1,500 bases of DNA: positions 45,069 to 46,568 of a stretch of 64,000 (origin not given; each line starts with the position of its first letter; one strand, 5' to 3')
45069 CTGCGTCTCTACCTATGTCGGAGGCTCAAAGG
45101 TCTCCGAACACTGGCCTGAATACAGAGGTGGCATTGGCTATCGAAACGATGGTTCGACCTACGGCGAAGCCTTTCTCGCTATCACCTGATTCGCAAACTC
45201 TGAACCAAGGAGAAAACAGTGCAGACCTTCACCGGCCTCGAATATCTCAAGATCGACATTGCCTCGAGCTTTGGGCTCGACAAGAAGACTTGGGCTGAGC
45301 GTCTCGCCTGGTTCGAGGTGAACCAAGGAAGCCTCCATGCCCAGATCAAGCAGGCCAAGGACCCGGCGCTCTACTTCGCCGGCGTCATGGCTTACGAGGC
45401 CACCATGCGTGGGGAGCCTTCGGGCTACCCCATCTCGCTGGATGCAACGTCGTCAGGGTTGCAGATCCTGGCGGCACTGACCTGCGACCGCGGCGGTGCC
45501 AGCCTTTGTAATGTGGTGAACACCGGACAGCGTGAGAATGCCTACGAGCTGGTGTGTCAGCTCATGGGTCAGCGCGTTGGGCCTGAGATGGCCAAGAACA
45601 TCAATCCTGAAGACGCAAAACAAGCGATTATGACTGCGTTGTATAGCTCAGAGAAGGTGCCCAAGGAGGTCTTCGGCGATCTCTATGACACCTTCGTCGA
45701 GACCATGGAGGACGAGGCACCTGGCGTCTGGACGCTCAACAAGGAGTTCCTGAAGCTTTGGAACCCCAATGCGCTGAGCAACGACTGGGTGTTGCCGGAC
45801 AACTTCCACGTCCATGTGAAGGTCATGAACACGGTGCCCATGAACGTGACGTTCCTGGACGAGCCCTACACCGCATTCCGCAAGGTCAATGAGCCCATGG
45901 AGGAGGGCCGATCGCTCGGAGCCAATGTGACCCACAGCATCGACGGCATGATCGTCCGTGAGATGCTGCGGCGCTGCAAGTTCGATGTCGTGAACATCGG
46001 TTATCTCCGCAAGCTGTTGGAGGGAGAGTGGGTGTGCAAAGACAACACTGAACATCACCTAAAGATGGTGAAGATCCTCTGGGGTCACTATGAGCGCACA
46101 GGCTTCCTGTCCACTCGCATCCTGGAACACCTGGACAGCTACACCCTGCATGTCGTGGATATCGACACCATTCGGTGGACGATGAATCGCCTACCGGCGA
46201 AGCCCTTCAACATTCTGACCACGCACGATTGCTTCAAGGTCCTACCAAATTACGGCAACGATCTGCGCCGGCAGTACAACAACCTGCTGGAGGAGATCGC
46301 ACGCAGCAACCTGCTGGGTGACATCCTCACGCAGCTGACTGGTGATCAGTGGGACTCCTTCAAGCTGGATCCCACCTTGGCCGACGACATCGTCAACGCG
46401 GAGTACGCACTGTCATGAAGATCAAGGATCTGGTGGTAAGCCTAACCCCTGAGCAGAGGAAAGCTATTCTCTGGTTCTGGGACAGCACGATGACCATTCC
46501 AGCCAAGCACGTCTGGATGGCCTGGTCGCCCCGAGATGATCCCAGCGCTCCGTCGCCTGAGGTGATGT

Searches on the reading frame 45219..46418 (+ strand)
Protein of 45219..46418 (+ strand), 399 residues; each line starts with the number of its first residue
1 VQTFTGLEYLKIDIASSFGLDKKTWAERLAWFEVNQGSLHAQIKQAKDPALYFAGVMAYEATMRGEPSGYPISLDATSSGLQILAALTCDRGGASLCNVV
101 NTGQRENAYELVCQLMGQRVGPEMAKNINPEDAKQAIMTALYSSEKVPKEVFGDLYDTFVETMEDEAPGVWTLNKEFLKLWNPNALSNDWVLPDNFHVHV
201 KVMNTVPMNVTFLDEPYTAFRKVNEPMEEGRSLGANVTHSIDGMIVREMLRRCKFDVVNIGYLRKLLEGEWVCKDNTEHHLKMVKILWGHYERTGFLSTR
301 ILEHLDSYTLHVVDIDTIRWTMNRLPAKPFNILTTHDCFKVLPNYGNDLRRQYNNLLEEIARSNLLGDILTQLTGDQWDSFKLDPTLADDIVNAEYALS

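Call 13: search_dna_similar(query=window:45219-46415:+, collection=phages, mode=protein, max_rows=30)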
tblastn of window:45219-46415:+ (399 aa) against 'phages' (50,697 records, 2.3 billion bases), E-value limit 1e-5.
Records with a match: 796; places in all: 804; records where one place covers at least 80% of the query: 434.
Best place of each record, by identity: <60% 796.
By first word of the organism name: Acinetobacter 161; Pseudomonas 122; Vibrio 107; Escherichia 85; Salmonella 43; Klebsiella 29; Synechococcus 24; Erwinia 23; Achromobacter 20; Rhizobium 16; and 40 more.
By host as written in the record: - 117; Acinetobacter baumannii 55; Escherichia coli 45; Pseudomonas aeruginosa 42; Achromobacter xylosoxidans I2BC 15; Vibrio breoganii 15; Klebsiella pneumoniae 14; Pseudomonas aeruginosa ATCC 27853 12; and 236 more.
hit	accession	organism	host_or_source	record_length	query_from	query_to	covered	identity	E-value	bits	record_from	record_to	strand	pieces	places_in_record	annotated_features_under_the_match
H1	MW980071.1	Rhizobium phage RHEph22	Rhizobium phaseoli sv. phaseoli R744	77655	1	399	100%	55.2%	2e-139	444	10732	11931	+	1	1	RNAP2-like RNA polymerase protein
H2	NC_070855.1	Rhizobium phage RHEph22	Rhizobium phaseoli sv. phaseoli R744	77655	1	399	100%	55.2%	2e-139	444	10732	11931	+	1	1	RNAP2-like RNA polymerase protein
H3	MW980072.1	Rhizobium phage RHEph24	Rhizobium phaseoli sv. phaseoli R650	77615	1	399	100%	55.2%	3e-139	444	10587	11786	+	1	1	RNAP2-like RNA polymerase protein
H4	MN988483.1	Rhizobium phage RHph_Y38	Rhizobium phaseoli BRASIL5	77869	1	399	100%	55.0%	2e-139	444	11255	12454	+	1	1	RNAP2-like RNA polymerase protein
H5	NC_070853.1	Rhizobium phage RHph_Y38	Rhizobium phaseoli BRASIL5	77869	1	399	100%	55.0%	2e-139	444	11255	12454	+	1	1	RNAP2-like RNA polymerase protein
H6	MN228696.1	Sinorhizobium phage ort11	Sinorhizobium meliloti Ort11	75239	1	399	100%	55.0%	2e-136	436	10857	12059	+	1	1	RNA polymerase 2 | hypothetical protein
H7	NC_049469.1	Sinorhizobium phage ort11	Sinorhizobium meliloti Ort11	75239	1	399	100%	55.0%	2e-136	436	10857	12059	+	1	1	RNA polymerase | hypothetical protein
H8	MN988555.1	Rhizobium phage RHph_I1_6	Rhizobium phaseoli I1_6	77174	1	399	100%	54.8%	9e-138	439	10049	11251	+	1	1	RNAP2-like RNA polymerase protein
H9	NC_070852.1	Rhizobium phage RHph_I1_6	Rhizobium phaseoli I1_6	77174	1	399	100%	54.8%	9e-138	439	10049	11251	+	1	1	RNAP2-like RNA polymerase protein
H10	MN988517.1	Rhizobium phage RHph_N38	Rhizobium phaseoli BRASIL5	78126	1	399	100%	54.8%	1e-136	436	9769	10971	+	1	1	RNAP2-like RNA polymerase protein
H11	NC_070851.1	Rhizobium phage RHph_N38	Rhizobium phaseoli BRASIL5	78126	1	399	100%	54.8%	1e-136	436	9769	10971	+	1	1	RNAP2-like RNA polymerase protein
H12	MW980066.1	Rhizobium phage RHEph16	Rhizobium etli sv. phaseoli N1314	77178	1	399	100%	54.3%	1e-137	439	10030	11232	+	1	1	RNAP2-like RNA polymerase protein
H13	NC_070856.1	Rhizobium phage RHEph16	Rhizobium etli sv. phaseoli N1314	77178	1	399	100%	54.3%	1e-137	439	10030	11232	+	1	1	RNAP2-like RNA polymerase protein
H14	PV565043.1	Pseudomonas phage Holyagarpour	Pseudomonas putida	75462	1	399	100%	54.1%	2e-135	433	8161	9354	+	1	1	RNA polymerase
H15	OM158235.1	Stenotrophomonas phage C121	Stenotrophomonas maltophilia YCR3A-1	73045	1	399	100%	54.0%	4e-129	415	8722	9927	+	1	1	RNA polymerase, single-subunit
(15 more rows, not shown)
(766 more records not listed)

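Call 15: get_annotated_region(hit=H1, flank=6000)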
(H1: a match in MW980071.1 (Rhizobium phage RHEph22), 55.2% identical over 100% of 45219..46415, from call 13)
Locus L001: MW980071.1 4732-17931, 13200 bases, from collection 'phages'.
description: Rhizobium phage RHEph22, complete genome.
organism: Rhizobium phage RHEph22 (NCBI taxid 2836135)
taxonomy: Viruses; Duplodnaviria; Heunggongvirae; Uroviricota; Caudoviricetes; Schitoviridae; Demetervirinae; Acanvirus; Acanvirus Rheph22
host: Rhizobium phaseoli sv. phaseoli R744; source: agricultural lands; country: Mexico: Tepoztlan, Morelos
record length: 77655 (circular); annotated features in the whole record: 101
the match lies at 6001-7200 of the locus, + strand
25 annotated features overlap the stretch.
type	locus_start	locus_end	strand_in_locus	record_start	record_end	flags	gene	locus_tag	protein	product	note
CDS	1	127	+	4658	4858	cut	-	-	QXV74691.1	hypothetical protein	-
CDS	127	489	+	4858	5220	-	-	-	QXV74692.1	hypothetical protein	-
CDS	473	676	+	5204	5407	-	-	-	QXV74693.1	hypothetical protein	-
CDS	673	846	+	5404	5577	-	-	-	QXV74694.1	hypothetical protein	-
CDS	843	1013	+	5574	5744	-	-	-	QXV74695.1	hypothetical protein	-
CDS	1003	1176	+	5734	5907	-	-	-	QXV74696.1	hypothetical protein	-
CDS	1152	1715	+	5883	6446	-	-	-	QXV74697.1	hypothetical protein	-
CDS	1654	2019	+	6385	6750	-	-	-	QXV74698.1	hypothetical protein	-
CDS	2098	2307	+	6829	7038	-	-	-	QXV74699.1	hypothetical protein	-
CDS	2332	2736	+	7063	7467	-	-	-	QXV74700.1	hypothetical protein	-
CDS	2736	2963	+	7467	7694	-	-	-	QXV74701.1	hypothetical protein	-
CDS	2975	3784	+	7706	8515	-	-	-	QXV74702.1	RNAP1-like RNA polymerase protein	-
CDS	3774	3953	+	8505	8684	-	-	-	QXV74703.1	hypothetical protein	-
CDS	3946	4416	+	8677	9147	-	-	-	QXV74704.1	hypothetical protein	-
CDS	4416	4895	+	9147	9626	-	-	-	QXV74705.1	hypothetical protein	-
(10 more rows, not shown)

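Call 16: find_related_loci(query=window:45219-46415:+, collection=viral_contigs, flank=8000)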
Query window:45219-46415:+ (399 aa) in viral_contigs; peptide patterns used: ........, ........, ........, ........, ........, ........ (x = any residue, [..] = any of these).
1 stretches matched a pattern, but none encodes a relative of the query by tblastn (E <= 1e-3).

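Call 19: find_encoding_contigs(protein=window:45219-46418:+, flank=10000, max_places=10)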
Protein window:45219-46418:+ (399 aa): 9 contigs read that carry it; 6 places shown.
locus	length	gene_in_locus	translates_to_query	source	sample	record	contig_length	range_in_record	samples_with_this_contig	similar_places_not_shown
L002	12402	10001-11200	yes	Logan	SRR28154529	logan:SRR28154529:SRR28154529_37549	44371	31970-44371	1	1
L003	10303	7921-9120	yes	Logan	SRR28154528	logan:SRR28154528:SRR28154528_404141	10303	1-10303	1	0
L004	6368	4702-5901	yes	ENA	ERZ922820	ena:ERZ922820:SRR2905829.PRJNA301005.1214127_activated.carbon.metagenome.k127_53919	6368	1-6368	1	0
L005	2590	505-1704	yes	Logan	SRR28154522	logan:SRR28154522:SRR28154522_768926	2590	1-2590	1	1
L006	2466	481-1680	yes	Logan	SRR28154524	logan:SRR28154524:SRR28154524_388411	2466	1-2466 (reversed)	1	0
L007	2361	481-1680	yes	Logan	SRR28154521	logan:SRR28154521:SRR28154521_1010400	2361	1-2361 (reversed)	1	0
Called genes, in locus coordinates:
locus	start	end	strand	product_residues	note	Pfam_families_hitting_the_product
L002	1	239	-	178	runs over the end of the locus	PF18909:dGTP_diPhyd_N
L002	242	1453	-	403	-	-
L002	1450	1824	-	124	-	PF13876:Phage_gp49_66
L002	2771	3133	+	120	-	PF26891:Phage_N4_Gp1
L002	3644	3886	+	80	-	-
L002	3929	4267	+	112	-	-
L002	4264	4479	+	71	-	-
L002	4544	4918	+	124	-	-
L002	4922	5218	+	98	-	-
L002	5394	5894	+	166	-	PF26984:Phage_N4_Gp2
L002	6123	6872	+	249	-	-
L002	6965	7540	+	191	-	-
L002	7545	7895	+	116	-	-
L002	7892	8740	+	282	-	-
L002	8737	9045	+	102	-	PF19419:DUF5983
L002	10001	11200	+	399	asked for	PF00940:RNA_pol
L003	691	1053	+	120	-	PF26891:Phage_N4_Gp1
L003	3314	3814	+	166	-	PF26984:Phage_N4_Gp2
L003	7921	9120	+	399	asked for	PF00940:RNA_pol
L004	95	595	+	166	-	PF26984:Phage_N4_Gp2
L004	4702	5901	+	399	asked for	PF00940:RNA_pol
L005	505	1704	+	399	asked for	PF00940:RNA_pol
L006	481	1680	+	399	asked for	PF00940:RNA_pol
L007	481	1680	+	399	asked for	PF00940:RNA_pol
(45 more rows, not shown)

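Call 23: find_homologous_proteins(query=window:45219-46415:+, max_evalue=1e-50)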
Query window:45219-46415:+ (399 aa): 1857 proteins with E <= 1e-50 among 5135 candidates; the best 120 are listed.
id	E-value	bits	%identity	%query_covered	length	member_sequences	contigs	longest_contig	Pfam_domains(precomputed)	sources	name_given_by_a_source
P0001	1.5e-274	928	100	100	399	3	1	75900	PF00940.25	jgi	-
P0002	2.4e-222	756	82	100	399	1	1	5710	PF00940.25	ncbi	-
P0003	1.0e-168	579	65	100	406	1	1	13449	PF00940.25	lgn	-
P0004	4.1e-162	558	63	100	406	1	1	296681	PF00940.25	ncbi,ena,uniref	ncbi:DNA-directed RNA polymerase [Roseococcus sp.]|uniref:DNA-directed RNA polymerase n=1 Tax=Roseoc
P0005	1.4e-142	493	58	100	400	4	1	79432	PF00940.25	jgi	jgi:hypothetical protein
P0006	3.6e-141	489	56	100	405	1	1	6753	PF00940.25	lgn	-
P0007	2.5e-140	486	56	100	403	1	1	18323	PF00940.25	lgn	-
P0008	4.9e-139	482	56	100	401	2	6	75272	PF00940.25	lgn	-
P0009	4.5e-138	478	56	100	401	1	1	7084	PF00940.25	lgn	-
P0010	7.3e-138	478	57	100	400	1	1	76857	PF00940.25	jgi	jgi:hypothetical protein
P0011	8.0e-138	478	56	100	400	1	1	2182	PF00940.25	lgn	-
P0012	1.2e-137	477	56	100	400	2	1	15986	PF00940.25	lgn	-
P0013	3.8e-137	475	56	100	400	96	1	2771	PF00940.25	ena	-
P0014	5.7e-137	475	55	100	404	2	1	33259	PF00940.25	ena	-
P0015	2.1e-136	473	56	100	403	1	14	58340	PF00940.25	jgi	jgi:hypothetical protein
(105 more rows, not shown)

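Call 24: find_encoding_contigs(protein=P0002, flank=8000, max_places=3)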
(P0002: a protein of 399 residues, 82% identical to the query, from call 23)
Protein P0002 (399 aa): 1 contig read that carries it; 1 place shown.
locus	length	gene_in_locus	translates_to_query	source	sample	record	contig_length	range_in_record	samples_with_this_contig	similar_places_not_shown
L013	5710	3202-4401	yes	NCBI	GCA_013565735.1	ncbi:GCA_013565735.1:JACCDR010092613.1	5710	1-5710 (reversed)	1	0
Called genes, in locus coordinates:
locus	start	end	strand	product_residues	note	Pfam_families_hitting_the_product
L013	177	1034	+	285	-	-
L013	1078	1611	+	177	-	PF13392:HNH_3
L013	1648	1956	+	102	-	PF19419:DUF5983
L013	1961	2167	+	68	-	-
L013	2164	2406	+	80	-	-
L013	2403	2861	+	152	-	PF06941:NT5C (weak)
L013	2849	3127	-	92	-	-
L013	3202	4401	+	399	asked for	PF00940:RNA_pol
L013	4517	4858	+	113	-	-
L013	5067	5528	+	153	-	PF13935:Ead_Ea22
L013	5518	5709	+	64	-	?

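Call 25: find_encoding_contigs(protein=P0003, flank=8000, max_places=3)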
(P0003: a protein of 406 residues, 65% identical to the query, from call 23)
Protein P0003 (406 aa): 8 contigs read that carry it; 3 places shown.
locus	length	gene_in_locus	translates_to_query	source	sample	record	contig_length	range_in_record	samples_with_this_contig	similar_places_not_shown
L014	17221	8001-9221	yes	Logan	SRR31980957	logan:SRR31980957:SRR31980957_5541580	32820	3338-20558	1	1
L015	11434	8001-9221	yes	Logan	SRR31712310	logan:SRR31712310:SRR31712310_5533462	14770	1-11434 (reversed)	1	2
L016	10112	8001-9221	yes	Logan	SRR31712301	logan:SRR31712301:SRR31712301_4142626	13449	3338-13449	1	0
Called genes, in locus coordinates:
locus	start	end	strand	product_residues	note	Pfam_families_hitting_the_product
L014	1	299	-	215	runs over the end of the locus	PF13876:Phage_gp49_66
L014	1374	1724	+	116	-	PF26891:Phage_N4_Gp1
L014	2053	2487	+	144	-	PF08719:NADAR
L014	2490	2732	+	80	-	-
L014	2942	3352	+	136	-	-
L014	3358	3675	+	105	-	-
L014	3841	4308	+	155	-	PF26984:Phage_N4_Gp2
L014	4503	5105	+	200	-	-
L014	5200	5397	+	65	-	-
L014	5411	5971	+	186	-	-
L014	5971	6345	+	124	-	-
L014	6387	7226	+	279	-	-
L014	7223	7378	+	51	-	-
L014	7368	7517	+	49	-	-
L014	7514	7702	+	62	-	-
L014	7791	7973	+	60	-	-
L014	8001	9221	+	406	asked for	PF00940:RNA_pol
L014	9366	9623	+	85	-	-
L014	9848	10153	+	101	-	-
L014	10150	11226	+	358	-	PF07728:AAA_5 (weak)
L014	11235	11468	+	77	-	-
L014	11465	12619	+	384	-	PF13203:DUF2201_N, PF09967:DUF2201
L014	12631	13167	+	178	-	PF22769:DCD, PF00692:dUTPase (weak)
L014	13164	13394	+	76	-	-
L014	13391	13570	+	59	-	-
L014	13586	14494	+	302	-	PF01068:DNA_ligase_A_M (weak), PF14743:DNA_ligase_OB_2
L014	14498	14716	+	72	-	-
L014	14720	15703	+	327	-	PF02511:Thy1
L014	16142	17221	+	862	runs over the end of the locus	-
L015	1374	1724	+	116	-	PF26891:Phage_N4_Gp1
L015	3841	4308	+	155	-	PF26984:Phage_N4_Gp2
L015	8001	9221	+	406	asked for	PF00940:RNA_pol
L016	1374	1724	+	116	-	PF26891:Phage_N4_Gp1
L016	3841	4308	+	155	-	PF26984:Phage_N4_Gp2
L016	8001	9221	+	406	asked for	PF00940:RNA_pol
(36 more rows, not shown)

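Call 26: find_encoding_contigs(protein=P0004, flank=8000, max_places=3)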
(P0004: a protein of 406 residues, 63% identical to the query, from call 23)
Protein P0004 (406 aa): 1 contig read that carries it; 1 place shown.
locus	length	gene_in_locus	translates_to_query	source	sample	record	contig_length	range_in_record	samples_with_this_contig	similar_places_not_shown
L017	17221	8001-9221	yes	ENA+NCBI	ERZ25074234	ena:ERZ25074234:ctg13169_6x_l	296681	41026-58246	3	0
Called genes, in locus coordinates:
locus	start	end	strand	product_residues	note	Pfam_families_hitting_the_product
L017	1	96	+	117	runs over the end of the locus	PF26891:Phage_N4_Gp1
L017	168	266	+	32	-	-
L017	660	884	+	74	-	-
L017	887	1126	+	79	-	-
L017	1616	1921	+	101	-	-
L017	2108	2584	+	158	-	PF26984:Phage_N4_Gp2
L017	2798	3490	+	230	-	-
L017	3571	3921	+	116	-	-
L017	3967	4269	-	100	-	-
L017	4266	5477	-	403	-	-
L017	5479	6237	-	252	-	-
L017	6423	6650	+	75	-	-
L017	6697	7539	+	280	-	-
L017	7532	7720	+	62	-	-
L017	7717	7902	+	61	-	-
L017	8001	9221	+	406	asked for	PF00940:RNA_pol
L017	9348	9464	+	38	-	-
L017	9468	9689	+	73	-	-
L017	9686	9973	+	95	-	-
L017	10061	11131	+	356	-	-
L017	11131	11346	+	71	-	-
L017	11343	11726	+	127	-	PF25682:Phage_VG64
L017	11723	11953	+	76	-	-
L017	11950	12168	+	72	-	-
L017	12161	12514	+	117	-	-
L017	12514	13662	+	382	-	PF13203:DUF2201_N, PF09967:DUF2201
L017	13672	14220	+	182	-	PF22769:DCD, PF00692:dUTPase (weak)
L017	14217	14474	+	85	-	-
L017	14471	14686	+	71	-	-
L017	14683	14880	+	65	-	-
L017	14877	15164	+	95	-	PF00462:Glutaredoxin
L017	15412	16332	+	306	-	PF01068:DNA_ligase_A_M, PF14743:DNA_ligase_OB_2 (weak)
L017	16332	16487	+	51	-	-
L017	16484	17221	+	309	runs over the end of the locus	PF02511:Thy1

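Call 98: search_protein_families(library=pfam, proteins=[L013:4517-4855:+, L013:4855-5068:+, L014:9366-9620:+, L014:9848-10150:+, L017:9468-9686:+, L017:9686-9970:+], max_evalue=0.01)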
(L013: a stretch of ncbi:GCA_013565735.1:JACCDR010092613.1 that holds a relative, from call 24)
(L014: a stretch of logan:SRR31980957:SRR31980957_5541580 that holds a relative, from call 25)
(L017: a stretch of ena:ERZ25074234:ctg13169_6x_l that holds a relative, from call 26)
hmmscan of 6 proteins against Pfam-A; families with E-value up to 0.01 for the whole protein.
L013:4517-4855:+ (113 aa): 0 families

L013:4855-5068:+ (71 aa): 0 families

L014:9366-9620:+ (85 aa): 0 families

L014:9848-10150:+ (101 aa): 1 family
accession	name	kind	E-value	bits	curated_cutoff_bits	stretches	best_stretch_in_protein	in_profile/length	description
PF01527.26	HTH_Tnp_1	-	0.0053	17.4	24.1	1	11-62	4-57/75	Transposase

L017:9468-9686:+ (73 aa): 0 families

L017:9686-9970:+ (95 aa): 2 families
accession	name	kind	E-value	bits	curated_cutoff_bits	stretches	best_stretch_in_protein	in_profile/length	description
PF13443.12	HTH_26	-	7.3e-05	23.4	22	1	37-84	6-54/63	Cro/C1-type HTH DNA-binding domain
PF01381.28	HTH_3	-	0.00038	20.9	23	1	37-82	5-50/55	Helix-turn-helix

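Call 99: search_protein_families(library=phrogs, proteins=[L013:4517-4855:+, L013:4855-5068:+, L014:9366-9620:+, L014:9848-10150:+, L017:9468-9686:+, L017:9686-9970:+], max_evalue=0.01)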
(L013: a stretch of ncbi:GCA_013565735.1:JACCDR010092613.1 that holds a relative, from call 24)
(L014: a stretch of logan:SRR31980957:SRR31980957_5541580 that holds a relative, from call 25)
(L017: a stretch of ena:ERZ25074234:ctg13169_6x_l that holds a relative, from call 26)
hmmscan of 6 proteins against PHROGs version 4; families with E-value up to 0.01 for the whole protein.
L013:4517-4855:+ (113 aa): 0 families

L013:4855-5068:+ (71 aa): 0 families

L014:9366-9620:+ (85 aa): 0 families

L014:9848-10150:+ (101 aa): 0 families

L017:9468-9686:+ (73 aa): 1 family
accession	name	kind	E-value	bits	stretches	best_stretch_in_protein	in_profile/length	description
phrog_14649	-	unknown function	0.0047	18.2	1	1-35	1-31/62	-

L017:9686-9970:+ (95 aa): 3 families
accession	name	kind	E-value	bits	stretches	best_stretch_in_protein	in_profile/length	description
phrog_1373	-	transcription regulation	5e-05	24.3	1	16-91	53-126/166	transcriptional regulator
phrog_2328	-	transcription regulation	5.5e-05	24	1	33-84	20-71/128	transcriptional repressor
phrog_3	-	transcription regulation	0.00048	21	1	33-85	93-141/430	transcriptional repressor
